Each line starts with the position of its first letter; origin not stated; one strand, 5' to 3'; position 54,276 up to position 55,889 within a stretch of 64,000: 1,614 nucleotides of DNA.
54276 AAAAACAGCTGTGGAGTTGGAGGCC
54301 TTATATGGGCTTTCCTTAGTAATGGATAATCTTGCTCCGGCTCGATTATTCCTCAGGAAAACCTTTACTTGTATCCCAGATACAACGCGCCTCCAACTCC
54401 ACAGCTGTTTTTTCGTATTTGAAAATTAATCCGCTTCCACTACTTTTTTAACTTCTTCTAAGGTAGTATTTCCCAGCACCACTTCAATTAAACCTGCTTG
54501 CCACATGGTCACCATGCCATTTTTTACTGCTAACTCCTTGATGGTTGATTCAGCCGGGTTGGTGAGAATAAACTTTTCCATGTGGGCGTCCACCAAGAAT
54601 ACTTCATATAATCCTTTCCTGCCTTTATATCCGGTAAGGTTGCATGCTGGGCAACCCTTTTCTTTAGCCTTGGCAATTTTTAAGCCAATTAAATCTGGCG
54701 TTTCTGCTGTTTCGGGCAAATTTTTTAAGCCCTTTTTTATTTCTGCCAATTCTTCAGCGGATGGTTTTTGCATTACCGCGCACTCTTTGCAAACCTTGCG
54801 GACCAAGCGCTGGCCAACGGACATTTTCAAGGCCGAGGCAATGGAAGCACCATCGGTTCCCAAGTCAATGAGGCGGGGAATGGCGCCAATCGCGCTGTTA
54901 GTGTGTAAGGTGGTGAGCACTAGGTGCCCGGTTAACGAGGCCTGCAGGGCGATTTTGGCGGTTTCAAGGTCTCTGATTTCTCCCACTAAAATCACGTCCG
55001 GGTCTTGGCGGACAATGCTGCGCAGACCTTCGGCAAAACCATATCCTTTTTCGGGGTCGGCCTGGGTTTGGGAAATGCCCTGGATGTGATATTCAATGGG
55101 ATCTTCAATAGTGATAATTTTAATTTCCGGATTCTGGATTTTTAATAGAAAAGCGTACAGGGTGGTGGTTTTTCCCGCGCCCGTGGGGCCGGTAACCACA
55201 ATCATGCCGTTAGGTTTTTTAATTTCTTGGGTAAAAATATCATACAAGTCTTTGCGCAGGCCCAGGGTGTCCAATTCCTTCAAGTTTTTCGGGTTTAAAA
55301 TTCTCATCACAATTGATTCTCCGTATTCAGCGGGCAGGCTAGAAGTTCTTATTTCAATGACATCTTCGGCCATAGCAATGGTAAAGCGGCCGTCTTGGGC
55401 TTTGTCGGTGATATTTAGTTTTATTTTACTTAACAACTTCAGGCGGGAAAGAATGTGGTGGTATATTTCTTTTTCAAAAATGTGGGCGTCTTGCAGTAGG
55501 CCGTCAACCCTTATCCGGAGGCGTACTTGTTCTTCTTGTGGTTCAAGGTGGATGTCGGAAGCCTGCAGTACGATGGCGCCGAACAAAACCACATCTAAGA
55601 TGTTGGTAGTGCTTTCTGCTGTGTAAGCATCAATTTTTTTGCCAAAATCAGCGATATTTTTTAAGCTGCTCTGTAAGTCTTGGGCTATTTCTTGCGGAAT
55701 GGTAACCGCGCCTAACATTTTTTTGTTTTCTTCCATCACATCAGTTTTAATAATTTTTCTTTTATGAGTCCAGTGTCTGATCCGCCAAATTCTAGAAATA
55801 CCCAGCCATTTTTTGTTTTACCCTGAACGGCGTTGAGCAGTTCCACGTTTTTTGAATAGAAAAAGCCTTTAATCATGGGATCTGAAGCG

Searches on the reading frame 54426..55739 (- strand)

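Call 77: search_protein_families(library=pfam, proteins=[window:54426-55739:-], max_evalue=0.00001)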
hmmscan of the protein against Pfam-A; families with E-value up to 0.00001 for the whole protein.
window:54426-55739:- (437 aa): 1 family
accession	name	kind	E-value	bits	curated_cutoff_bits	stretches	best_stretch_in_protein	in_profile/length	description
PF00437.27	T2SSE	-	1.8e-109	366.2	24.9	1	45-431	9-369/370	Type II/IV secretion system protein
